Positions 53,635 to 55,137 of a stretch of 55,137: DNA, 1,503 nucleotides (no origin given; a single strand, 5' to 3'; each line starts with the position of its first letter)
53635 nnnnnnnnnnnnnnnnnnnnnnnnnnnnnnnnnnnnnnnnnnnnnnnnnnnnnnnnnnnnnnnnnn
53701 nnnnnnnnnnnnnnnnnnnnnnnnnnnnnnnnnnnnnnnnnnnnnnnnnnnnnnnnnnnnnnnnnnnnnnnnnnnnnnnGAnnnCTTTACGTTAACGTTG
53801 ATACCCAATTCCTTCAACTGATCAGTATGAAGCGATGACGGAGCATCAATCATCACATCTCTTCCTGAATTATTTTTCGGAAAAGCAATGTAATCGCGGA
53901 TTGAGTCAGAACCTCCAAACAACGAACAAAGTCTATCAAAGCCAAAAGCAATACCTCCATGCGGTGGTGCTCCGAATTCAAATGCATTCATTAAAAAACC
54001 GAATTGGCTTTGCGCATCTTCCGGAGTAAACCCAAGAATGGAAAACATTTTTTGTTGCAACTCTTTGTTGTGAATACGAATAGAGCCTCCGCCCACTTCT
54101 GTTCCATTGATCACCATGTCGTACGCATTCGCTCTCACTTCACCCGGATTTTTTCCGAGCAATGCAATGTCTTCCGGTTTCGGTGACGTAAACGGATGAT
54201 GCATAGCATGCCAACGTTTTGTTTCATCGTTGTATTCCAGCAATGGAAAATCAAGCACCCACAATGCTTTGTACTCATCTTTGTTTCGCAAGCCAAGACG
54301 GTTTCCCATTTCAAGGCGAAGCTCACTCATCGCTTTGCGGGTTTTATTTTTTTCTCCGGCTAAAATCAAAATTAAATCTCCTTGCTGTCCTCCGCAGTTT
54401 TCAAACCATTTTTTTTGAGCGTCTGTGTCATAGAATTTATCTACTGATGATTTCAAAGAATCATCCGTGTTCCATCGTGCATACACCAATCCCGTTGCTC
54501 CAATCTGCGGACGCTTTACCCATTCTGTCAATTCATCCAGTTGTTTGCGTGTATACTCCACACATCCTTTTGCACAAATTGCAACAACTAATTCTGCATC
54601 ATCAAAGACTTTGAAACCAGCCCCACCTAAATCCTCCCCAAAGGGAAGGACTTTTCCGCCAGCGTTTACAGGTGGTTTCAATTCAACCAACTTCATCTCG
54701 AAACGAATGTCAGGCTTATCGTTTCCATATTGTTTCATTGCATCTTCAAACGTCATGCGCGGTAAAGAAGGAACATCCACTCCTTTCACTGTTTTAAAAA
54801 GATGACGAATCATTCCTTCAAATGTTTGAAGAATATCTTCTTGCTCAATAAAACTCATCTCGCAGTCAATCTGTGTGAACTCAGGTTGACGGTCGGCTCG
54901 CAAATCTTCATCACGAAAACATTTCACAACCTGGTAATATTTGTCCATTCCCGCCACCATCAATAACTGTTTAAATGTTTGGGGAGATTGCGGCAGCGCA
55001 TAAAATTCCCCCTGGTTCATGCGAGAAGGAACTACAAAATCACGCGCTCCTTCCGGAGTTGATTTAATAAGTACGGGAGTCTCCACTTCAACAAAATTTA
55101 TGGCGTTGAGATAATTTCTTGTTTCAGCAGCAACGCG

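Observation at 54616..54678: Matching palindromic in-frame insert (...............) in aspS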

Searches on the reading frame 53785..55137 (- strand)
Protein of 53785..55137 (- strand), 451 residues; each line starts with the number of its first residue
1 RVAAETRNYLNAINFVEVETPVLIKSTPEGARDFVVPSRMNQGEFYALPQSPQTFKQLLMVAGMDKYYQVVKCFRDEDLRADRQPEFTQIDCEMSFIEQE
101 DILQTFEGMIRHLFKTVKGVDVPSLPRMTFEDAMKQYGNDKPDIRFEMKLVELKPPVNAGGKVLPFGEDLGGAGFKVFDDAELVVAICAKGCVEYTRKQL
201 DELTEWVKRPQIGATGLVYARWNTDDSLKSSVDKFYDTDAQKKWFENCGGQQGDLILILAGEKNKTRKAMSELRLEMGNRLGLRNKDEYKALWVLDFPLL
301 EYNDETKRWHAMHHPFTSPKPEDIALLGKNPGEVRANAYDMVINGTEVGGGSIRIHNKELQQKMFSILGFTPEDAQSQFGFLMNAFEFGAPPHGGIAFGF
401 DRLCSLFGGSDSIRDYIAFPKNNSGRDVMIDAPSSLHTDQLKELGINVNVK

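Call 14: find_homologous_proteins(query=window:53785-55137:-, max_evalue=1e-30)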
Query window:53785-55137:- (451 aa): 8000 proteins with E <= 1e-30 among 8000 candidates; the best 120 are listed.
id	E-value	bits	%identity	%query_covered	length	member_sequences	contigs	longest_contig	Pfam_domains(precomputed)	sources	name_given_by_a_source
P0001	0.0e+0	1045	100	100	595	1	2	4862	PF01336.32,PF02938.20,PF00152.26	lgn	-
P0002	5.2e-266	901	85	100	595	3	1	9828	PF01336.32,PF02938.20,PF00152.26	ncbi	-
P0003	2.8e-255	865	84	99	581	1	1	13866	PF01336.32,PF02938.20,PF00152.26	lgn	-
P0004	3.4e-254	862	83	99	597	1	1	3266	PF01336.32,PF02938.20,PF00152.26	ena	-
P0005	3.6e-253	858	82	99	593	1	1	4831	PF01336.32,PF02938.20,PF00152.26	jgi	-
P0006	6.5e-253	857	82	100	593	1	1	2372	PF01336.32,PF02938.20,PF00152.26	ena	-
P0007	1.2e-252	857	82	98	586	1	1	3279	PF01336.32,PF02938.20,PF00152.26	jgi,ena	-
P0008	1.1e-251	853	82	99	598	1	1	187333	PF01336.32,PF02938.20,PF00152.26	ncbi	-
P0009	3.8e-250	848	83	99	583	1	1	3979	PF01336.32,PF02938.20,PF00152.26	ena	-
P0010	8.3e-250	847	81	99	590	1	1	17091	PF01336.32,PF02938.20,PF00152.26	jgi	jgi:aspartyl-tRNA synthetase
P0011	2.6e-249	846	80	100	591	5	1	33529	PF01336.32,PF02938.20,PF00152.26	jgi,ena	-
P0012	4.5e-248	841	82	99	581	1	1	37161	PF01336.32,PF02938.20,PF00152.26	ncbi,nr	ncbi:MAG: aspartate--tRNA ligase [Bacteroidetes bacterium]|nr:aspartate--tRNA ligase [Bacteroidota b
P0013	5.0e-248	841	81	100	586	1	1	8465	PF01336.32,PF02938.20,PF00152.26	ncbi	ncbi:MAG: aspartate--tRNA ligase [Bacteroidota bacterium]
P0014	5.3e-247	838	80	100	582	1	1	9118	PF01336.32,PF02938.20,PF00152.26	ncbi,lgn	-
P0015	6.5e-247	838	81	99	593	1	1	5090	PF01336.32,PF02938.20,PF00152.26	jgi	jgi:aspartyl-tRNA synthetase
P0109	2.9e-231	786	75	100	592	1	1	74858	PF01336.32,PF02938.20,PF00152.26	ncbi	-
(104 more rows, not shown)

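Call 15: search_solved_structures(query=window:53785-55137:-, max_evalue=1e-20, show_alignments=2)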
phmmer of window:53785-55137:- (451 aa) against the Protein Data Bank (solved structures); distinct sequences matched with E-value up to 1e-20: 17.
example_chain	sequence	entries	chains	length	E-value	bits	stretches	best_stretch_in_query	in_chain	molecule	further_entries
6wom_A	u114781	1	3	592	5.8e-201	671.2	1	2-450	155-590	Aspartate--tRNA ligase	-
1efw_A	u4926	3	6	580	1.4e-133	449.1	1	8-448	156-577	ASPARTYL-TRNA SYNTHETASE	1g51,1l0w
6hhv_A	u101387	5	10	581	1.4e-133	449.1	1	8-448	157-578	Aspartate--tRNA(Asp) ligase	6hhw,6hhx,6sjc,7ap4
1eqr_A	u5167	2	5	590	1.4e-124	419.5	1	4-448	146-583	ASPARTYL-TRNA SYNTHETASE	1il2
1c0a_A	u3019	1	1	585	1.8e-124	419.1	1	4-448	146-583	ASPARTYL TRNA SYNTHETASE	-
4wj3_M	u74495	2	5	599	7.3e-121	407.2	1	1-448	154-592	Aspartate--tRNA(Asp/Asn) ligase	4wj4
4rmf_A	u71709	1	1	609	1.2e-119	403.2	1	2-448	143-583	Aspartate--tRNA(Asp/Asn) ligase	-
4o2d_A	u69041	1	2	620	1.2e-119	403.1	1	2-448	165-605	Aspartate--tRNA ligase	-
5w25_A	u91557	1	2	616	5.1e-117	394.5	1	1-449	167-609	Aspartate--tRNA(Asp/Asn) ligase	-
4ah6_A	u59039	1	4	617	4.7e-99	335.3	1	5-448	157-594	ASPARTATE--TRNA LIGASE, MITOCHONDRIAL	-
3nel_A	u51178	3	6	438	6e-28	100.9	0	6-176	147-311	Aspartyl-tRNA synthetase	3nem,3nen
1b8a_A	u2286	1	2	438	4.1e-27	98.2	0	6-176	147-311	PROTEIN (ASPARTYL-TRNA SYNTHETASE)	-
1wyd_A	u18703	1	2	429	9.9e-23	83.7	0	10-178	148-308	hypothetical aspartyl-tRNA synthetase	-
1e1o_A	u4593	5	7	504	7.9e-22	80.8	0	2-121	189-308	LYSYL-TRNA SYNTHETASE, HEAT INDUCIBLE | LYSYL-TRNA SYNTHETASE | LYSYL-TRNA SYNTHETASE (LYSU)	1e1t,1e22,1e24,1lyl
9kwd_A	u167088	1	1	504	8.6e-22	80.6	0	2-121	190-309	Lysine--tRNA ligase, heat inducible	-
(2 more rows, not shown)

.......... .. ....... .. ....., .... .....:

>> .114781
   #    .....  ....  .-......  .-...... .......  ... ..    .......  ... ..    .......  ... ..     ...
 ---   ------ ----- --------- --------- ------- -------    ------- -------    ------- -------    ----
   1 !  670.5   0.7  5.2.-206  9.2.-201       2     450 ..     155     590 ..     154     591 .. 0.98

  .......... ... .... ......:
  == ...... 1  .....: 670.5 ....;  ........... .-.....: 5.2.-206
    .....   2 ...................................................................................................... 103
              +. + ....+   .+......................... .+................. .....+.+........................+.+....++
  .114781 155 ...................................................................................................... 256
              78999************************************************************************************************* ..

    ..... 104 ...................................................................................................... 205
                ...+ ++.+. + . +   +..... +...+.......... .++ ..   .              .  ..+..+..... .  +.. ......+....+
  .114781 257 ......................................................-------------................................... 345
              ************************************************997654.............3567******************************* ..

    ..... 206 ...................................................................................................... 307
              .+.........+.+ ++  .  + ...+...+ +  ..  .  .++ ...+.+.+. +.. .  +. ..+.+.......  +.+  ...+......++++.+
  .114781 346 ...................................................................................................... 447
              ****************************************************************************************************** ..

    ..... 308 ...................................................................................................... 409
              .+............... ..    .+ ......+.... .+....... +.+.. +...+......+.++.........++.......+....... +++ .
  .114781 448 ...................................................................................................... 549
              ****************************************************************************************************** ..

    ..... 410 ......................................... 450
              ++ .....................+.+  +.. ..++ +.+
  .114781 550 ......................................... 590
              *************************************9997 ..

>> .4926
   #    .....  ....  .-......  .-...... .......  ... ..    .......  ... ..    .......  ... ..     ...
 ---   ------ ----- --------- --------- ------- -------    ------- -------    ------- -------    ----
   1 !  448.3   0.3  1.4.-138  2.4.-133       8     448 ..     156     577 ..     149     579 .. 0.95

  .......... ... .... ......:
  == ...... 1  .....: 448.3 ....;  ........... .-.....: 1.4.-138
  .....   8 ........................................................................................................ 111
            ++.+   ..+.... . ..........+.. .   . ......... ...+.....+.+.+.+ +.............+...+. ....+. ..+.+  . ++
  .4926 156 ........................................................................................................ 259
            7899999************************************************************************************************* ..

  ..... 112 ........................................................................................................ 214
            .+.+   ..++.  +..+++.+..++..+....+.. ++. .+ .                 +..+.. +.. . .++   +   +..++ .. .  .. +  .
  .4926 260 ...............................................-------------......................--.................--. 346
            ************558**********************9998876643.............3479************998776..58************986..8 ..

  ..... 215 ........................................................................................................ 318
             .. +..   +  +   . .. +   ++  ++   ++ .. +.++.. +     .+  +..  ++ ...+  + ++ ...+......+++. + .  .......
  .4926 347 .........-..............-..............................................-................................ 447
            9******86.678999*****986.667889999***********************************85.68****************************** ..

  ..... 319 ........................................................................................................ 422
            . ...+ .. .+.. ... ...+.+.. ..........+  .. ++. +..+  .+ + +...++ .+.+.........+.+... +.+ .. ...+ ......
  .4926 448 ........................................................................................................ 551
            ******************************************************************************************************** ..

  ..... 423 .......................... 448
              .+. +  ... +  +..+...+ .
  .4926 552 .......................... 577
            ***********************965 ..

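Call 20: find_encoding_contigs(protein=P0002, flank=10000, max_places=3)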
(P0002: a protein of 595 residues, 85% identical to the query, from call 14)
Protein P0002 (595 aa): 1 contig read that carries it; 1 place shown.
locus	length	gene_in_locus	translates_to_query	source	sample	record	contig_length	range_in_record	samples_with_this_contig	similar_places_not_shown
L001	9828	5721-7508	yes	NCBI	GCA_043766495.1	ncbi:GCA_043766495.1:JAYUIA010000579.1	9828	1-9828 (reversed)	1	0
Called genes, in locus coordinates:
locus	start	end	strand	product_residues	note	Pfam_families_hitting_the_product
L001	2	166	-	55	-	?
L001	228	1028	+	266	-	PF01553:Acyltransferase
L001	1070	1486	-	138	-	PF06491:Disulph_isomer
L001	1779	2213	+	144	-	PF13585:CHU_C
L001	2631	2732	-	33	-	-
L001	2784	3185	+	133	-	PF00072:Response_reg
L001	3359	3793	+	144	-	PF00072:Response_reg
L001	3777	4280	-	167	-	PF00383:dCMP_cyt_deam_1, PF14437:MafB19-deam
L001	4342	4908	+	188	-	PF13505:OMP_b-brl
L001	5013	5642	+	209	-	-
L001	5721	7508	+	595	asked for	PF01336:tRNA_anti-codon, PF00152:tRNA-synt_2, PF02938:GAD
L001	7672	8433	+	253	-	PF00089:Trypsin, PF13365:Trypsin_2, PF00595:PDZ, PF13180:PDZ_2, PF17820:PDZ_6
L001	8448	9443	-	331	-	PF13378:MR_MLE_C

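Call 21: find_encoding_contigs(protein=P0008, flank=10000, max_places=3)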
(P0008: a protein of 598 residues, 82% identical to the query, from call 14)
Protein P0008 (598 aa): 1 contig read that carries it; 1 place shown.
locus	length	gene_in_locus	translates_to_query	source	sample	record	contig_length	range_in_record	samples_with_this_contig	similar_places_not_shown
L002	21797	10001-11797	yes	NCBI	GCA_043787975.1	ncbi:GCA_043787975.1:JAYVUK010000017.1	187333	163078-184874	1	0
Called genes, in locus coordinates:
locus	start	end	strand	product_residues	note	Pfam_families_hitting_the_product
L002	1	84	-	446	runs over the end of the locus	PF00289:Biotin_carb_N, PF02222:ATP-grasp, PF02786:CPSase_L_D2, PF07478:Dala_Dala_lig_C, PF02785:Biotin_carb_C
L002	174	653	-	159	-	PF00364:Biotin_lipoyl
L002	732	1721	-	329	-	PF00108:Thiolase_N (weak), PF08545:ACP_syn_III, PF08541:ACP_syn_III_C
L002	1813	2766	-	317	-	PF02504:FA_synthesis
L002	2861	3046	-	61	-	PF01783:Ribosomal_L32p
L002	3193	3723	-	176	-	PF02620:YceD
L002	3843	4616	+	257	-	PF01553:Acyltransferase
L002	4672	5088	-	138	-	PF06491:Disulph_isomer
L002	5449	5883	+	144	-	PF13585:CHU_C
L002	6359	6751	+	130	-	PF00072:Response_reg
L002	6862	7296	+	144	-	PF00072:Response_reg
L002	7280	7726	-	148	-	PF00383:dCMP_cyt_deam_1, PF14437:MafB19-deam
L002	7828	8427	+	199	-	PF13505:OMP_b-brl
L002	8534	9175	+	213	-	-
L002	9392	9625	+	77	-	-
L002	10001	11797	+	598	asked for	PF01336:tRNA_anti-codon, PF00152:tRNA-synt_2, PF02938:GAD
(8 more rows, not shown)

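Call 24: find_encoding_contigs(protein=P0011, flank=10000, max_places=2)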
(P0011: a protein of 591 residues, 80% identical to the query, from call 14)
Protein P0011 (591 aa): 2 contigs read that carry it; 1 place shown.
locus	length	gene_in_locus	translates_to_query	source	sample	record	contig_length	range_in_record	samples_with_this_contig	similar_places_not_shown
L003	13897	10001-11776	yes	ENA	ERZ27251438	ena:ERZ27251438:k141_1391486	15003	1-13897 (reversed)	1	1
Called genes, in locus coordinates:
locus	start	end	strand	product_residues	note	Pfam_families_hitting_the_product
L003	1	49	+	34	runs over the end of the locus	-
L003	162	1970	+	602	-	PF02518:HATPase_c, PF13589:HATPase_c_3, PF01119:DNA_mis_repair, PF08676:MutL_C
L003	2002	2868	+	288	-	PF01694:Rhomboid, PF08551:DUF1751 (weak), PF01694:Rhomboid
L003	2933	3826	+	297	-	PF01694:Rhomboid, PF20216:DUF6576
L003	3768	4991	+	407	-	PF28535:DUF8431, PF03372:Exo_endo_phos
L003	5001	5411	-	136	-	PF03544:TonB_C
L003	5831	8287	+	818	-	PF25059:FN3_DSCAM-DSCAML_C (faint), PF00041:fn3, PF16656:Pur_ac_phosph_N, PF00149:Metallophos, PF18962:Por_Secre_tail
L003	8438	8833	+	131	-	PF00072:Response_reg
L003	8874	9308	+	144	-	PF00072:Response_reg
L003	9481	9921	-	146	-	PF00383:dCMP_cyt_deam_1, PF14437:MafB19-deam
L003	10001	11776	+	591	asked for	PF01336:tRNA_anti-codon, PF00152:tRNA-synt_2, PF02938:GAD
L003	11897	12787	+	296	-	PF18962:Por_Secre_tail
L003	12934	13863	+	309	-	PF00089:Trypsin, PF13365:Trypsin_2, PF00595:PDZ (weak), PF13180:PDZ_2, PF17820:PDZ_6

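Call 25: find_encoding_contigs(protein=P0003, flank=10000, max_places=2)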
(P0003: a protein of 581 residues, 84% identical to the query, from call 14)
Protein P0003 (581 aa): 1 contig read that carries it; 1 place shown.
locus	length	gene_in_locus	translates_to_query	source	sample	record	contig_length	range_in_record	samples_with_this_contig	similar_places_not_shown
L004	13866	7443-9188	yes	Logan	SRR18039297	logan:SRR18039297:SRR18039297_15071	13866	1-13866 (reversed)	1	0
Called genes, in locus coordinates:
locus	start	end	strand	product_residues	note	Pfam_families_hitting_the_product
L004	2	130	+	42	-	?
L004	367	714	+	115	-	-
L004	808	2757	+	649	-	PF07695:7TMR-DISM_7TM, PF00211:Guanylate_cyc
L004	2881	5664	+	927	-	PF13620:CarboxypepD_reg, PF13715:CarbopepD_reg_2, PF07715:Plug, PF00593:TonB_dep_Rec_b-barrel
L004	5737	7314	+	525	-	PF20434:BD-FAE, PF18962:Por_Secre_tail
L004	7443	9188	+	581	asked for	PF01336:tRNA_anti-codon, PF00152:tRNA-synt_2, PF02938:GAD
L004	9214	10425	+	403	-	PF00162:PGK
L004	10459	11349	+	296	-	PF02900:LigB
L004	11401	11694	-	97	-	PF01541:GIY-YIG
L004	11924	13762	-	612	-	PF05960:DUF885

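Call 74: predict_structure(alignment_id=A3)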
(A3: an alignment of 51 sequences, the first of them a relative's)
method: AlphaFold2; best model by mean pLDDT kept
length: 595 residues; sequences in the alignment: 51
mean_pLDDT: 71.3   pTM: 0.64
mean pLDDT of the five models: 71.3, 70.8, 69.9, 67.3, 64.4
residues with pLDDT >= 90: 105; 70-90: 260; 50-70: 102; < 50: 128
segments of 3 or more residues with pLDDT < 50: 1-8, 107-111, 124-128, 163-198, 211-236, 302-313, 352-359, 561-578
pLDDT, mean of each block of 10 residues (from residue 1): 38 86 81 85 76 91 85 89 61 89 62 54 50 70 81 82 40 36 29 44 51 40 31 49 85 93 87 94 91 81 43 55 83 80 67 48 84 80 85 88 85 88 83 92 88 80 92 91 92 84 88 85 67 65 80 64 44 44 56 57
secondary structure, 60 per line:
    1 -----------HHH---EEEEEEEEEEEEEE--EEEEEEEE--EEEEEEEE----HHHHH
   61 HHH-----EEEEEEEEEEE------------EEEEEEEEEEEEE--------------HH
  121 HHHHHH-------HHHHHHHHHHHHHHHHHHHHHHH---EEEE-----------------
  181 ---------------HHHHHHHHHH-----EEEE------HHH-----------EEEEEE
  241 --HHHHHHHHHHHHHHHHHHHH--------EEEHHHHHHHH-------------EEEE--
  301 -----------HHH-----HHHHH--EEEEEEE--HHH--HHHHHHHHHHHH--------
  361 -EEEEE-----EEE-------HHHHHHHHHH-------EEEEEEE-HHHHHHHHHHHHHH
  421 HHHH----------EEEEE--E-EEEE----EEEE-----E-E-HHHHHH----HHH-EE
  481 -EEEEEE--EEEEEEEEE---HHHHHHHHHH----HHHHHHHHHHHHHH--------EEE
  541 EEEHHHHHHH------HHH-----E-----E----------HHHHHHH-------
elements in order: E18-31 E34-41 E44-51 H56-63 E69-79 E92-104 H119-126 H134-156 E160-163 H196-205 E211-214 E235-240 H243-262 E271-273 H274-281 E295-298 H320-324 E327-333 H341-352 E362-366 E372-374 H382-391 E399-405 H407-424 E435-439 E444-447 E452-455 H465-470 E482-487 E490-498 H502-511 H516-529 E538-543 H544-550 H582-588

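Call 76: find_encoding_contigs(protein=P0109, flank=10000, max_places=1)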
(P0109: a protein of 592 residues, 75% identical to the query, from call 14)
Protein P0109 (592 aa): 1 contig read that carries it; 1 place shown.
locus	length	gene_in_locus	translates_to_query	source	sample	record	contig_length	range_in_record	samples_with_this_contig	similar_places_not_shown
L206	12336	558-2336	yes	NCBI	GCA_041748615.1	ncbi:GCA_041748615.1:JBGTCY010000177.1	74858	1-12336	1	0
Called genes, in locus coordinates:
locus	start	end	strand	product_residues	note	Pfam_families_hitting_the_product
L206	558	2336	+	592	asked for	PF01336:tRNA_anti-codon, PF00152:tRNA-synt_2, PF02938:GAD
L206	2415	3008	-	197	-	PF11667:DUF3267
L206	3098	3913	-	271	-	-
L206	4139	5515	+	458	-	PF19081:Ig_7 (weak), PF13585:CHU_C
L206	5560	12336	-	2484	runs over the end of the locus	PF14349:SprA_N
